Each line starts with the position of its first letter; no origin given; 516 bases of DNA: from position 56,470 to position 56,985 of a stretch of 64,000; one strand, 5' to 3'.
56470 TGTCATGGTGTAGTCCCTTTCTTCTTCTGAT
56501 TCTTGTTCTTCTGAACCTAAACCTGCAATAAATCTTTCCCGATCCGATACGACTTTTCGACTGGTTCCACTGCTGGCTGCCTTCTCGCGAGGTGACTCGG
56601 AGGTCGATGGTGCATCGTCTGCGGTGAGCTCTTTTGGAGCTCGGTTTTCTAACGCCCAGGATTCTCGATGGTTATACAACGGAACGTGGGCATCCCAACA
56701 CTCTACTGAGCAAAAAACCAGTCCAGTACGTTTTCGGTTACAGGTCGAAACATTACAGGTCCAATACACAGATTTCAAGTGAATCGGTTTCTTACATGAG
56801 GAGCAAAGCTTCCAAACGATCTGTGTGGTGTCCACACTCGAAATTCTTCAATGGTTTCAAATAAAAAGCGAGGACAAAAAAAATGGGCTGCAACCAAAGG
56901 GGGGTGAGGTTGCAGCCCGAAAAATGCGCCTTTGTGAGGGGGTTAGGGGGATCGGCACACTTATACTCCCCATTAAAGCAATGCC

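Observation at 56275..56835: Histone-fold protein gene whose ORF carries a possible FCS/TRASH-like zinc-ribbon and acidic-linker N-terminal extension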

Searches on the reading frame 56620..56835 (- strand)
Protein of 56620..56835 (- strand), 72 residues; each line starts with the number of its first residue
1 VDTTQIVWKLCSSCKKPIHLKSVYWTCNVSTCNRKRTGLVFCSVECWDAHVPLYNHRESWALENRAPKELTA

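Call 33: search_solved_structures(query=A3, max_evalue=10, show_alignments=4)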
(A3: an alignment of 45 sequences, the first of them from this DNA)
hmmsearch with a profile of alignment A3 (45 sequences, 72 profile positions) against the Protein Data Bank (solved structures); distinct sequences matched with E-value up to 10: 4.
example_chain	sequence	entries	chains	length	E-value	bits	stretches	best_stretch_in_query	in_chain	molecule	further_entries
8ucj_i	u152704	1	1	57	0.31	14.5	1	38-65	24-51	Cytochrome c oxidase subunit 9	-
8uck_i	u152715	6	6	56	0.39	14.2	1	38-64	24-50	Cytochrome c oxidase subunit 9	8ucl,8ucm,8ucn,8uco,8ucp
3jd5_R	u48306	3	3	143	0.81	13.2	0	5-17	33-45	28S ribosomal protein S18c, mitochondrial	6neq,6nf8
2das_A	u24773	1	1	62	0.94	13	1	10-48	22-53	Zinc finger MYM-type protein 5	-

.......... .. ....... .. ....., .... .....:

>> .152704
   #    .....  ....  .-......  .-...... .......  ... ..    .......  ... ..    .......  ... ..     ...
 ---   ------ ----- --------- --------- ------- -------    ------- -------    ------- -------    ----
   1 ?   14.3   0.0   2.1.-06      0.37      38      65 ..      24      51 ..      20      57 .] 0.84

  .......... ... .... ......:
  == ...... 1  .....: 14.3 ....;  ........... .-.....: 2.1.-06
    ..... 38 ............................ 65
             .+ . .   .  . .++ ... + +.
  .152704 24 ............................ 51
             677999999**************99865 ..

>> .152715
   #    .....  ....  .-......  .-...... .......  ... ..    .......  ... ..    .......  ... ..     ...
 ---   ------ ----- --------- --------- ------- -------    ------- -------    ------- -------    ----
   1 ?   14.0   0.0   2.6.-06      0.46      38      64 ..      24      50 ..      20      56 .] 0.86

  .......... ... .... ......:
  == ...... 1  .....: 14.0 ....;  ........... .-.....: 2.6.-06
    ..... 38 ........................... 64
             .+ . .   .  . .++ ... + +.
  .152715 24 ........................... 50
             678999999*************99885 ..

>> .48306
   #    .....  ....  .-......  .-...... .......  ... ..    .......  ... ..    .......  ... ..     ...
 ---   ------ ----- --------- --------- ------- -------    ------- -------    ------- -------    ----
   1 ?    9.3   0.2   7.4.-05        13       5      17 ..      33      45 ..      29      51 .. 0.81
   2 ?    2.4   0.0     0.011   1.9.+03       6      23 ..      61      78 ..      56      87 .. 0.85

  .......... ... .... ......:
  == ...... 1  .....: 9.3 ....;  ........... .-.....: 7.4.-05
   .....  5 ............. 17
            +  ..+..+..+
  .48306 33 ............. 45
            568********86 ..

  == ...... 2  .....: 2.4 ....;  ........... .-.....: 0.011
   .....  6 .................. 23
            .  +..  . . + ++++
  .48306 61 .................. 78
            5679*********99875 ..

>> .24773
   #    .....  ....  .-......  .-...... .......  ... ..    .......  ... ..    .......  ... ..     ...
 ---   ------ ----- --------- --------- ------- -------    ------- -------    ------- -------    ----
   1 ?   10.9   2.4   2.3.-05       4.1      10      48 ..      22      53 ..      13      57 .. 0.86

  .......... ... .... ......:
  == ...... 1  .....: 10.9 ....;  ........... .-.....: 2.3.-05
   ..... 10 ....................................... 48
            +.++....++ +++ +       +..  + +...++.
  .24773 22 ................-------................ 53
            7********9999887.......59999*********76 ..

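Call 34: search_protein_families(library=pfam, alignment_id=A3, max_evalue=1)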
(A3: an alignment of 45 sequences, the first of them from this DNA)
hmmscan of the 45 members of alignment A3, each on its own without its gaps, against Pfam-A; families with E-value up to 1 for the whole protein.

A. member 1, seq(72 aa): 1 family
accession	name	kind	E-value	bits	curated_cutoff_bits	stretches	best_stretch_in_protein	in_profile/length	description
PF04570.20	zf-FLZ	-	0.33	10.9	23.4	0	9-49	14-46/54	zinc-finger of the FCS-type, C2-C2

B. families by the number of members that match (of 45 scanned): 18 families
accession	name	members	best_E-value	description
PF04570.20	zf-FLZ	18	0.00081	zinc-finger of the FCS-type, C2-C2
PF06467.20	zf-FCS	5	0.0034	MYM-type Zinc finger with FCS sequence motif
PF18508.7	zf_C2H2_13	5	0.0083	Zinc finger domain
PF24461.1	DUF7576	5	0.1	Family of unknown function (DUF7576)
PF03107.22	C1_2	4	0.074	C1 domain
PF25813.1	zf_VAL1_N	3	0.014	VAL1-like, N-terminal zinc finger domain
PF11326.13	PANTS-like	1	0.015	Synaptic plasticity regulator PANTS-like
PF10367.15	zf-Vps39_C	1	0.018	Vacuolar sorting protein 39 C-terminal zinc finger domain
PF12364.13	DUF3648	1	0.04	Protein of unknown function (DUF3648)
PF08992.16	QH-AmDH_gamma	1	0.043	Quinohemoprotein amine dehydrogenase, gamma subunit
PF12660.12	zf-TFIIIC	1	0.047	Putative zinc-finger of transcription factor IIIC complex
PF17523.7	MPS-4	1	0.074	MinK-related peptide, potassium channel accessory sub-unit protein 4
PF22191.2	IBR_1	1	0.075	IBR domain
PF15841.10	TMEM239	1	0.14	Transmembrane protein 239 family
PF08394.17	Arc_trans_TRASH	1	0.17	Archaeal TRASH domain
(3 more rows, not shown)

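Call 37: predict_structure(alignment_id=A3)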
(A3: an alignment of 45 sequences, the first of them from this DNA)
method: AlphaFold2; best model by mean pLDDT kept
length: 72 residues; sequences in the alignment: 45
mean_pLDDT: 75.9   pTM: 0.56
mean pLDDT of the five models: 75.9, 73.3, 73.1, 72.2, 66.8
residues with pLDDT >= 90: 0; 70-90: 51; 50-70: 17; < 50: 4
segments of 3 or more residues with pLDDT < 50: 1-3
pLDDT, mean of each block of 10 residues (from residue 1): 66 86 83 71 85 68 77 51
secondary structure, 60 per line:
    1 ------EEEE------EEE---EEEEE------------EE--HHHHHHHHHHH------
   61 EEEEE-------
elements in order: E7-10 E17-19 E23-27 H44-54 E61-65

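Call 46: fold_search(model_id=the predicted structure, library=pdb)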
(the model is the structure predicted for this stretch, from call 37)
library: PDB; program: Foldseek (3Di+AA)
matches with E <= 10: 85; with E <= 0.001: 0
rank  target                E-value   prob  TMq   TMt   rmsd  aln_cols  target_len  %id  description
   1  5yph_A                5.4e-02  0.98  0.47  0.63   3.1        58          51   22  p62/SQSTM1 ZZ domain with Ile-peptide (released 2018-08-29)
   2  7r1o_CCC              1.4e-01  0.87  0.44  0.57   3.6        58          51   22  p62-ZZ domain of the human sequestosome in complex with dusquetide (released 2022-05-18)
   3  6mj7                  1.5e-01  0.90  0.47  0.58   3.2        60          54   22  Crystal structure of p62 ZZ domain in complex with free arginine (released 2018-10-31)
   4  2rgt_A                5.1e-01  0.18  0.32  0.18   7.1        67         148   10  Crystal Structure of Lhx3 LIM domains 1 and 2 with the binding domain of Isl1 (released 2008-08-12)
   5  5mq4_C                9.1e-01  0.35  0.38  0.25   4.9        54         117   22  Crystal Structure of the leucine zipper of human PRKCBP1 (released 2017-01-25)
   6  2dan_MODEL_1_A        1.0e+00  0.28  0.33  0.39   4.8        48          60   14  The solution structure of the MYND domain (LEU384-CYS430) of human Zinc finger MYND domain containing protein  (released 2006-06-14)
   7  9lgr_E                1.1e+00  0.21  0.41  0.49   4.2        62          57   18  Y-degron fused ZZ-domain of the Arabidopsis thaliana E3 ubiquitin-protein ligase BIG (released 2026-01-14)
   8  8zga_C                1.3e+00  0.25  0.46  0.50   5.1        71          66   18  F-degron fused ZZ-domain of the Arabidopsis thaliana E3 ubiquitin-protein ligase PRT1 (released 2025-05-14)
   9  9vc7_B                1.4e+00  0.28  0.39  0.27   5.1        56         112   16  Structural insights into the tumor suppressor ZMYND11 reveal diverse recognition mechanisms (released 2026-01-14)
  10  6cbx_A                1.4e+00  0.28  0.38  0.08   4.2        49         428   18  Crystal structure of human SET and MYND Domain Containing protein 2 with MTF1497 (released 2018-03-14)
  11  9ckf_A                1.4e+00  0.28  0.38  0.08   4.4        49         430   18  Crystal structure of SMYD2 secondary binding site mutant (released 2025-01-15)
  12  5v3h                  1.4e+00  0.28  0.36  0.07   4.2        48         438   21  Crystal structure of SMYD2 with SAM and EPZ033294 (released 2018-04-25)
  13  4ynd                  1.4e+00  0.21  0.34  0.07   5.4        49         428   20  The Discovery of A-893, A New Cell-Active Benzoxazinone Inhibitor of Lysine Methyltransferase SMYD2 (released 2015-05-20)
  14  5mq4_A                1.4e+00  0.18  0.35  0.23   5.7        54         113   22  Crystal Structure of the leucine zipper of human PRKCBP1 (released 2017-01-25)
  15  9vc7_C                1.7e+00  0.25  0.39  0.26   4.8        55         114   16  Structural insights into the tumor suppressor ZMYND11 reveal diverse recognition mechanisms (released 2026-01-14)
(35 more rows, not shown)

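Call 67: search_protein_representatives(alignment_id=A3)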
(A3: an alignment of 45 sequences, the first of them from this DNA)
Query: 45 sequences, 72 profile positions. Proteins with E-value up to 0.001 (for the whole library): 299; up to 1e-10: 244; up to 1e-30: 23. The best 150 are listed.
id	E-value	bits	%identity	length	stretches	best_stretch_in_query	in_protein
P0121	5.3e-40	151.6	-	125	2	2-70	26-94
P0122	1.2e-35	137.6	-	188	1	4-72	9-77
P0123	1.1e-34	134.5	-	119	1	4-72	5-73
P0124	9.7e-34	131.5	-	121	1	2-71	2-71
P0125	2.0e-33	130.5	-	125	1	6-72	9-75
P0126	9.6e-33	128.3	-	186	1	4-70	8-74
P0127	2.0e-32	127.3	-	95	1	5-72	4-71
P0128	2.5e-32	127.0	-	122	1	5-70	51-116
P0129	3.6e-32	126.5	-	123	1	4-71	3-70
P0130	5.2e-32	126.0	-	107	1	4-70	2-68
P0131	9.2e-32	125.2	-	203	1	4-72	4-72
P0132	9.6e-32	125.1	-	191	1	6-71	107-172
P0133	1.0e-31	125.0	-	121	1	1-72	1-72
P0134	1.7e-31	124.3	-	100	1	2-69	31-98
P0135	2.0e-31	124.1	-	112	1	5-65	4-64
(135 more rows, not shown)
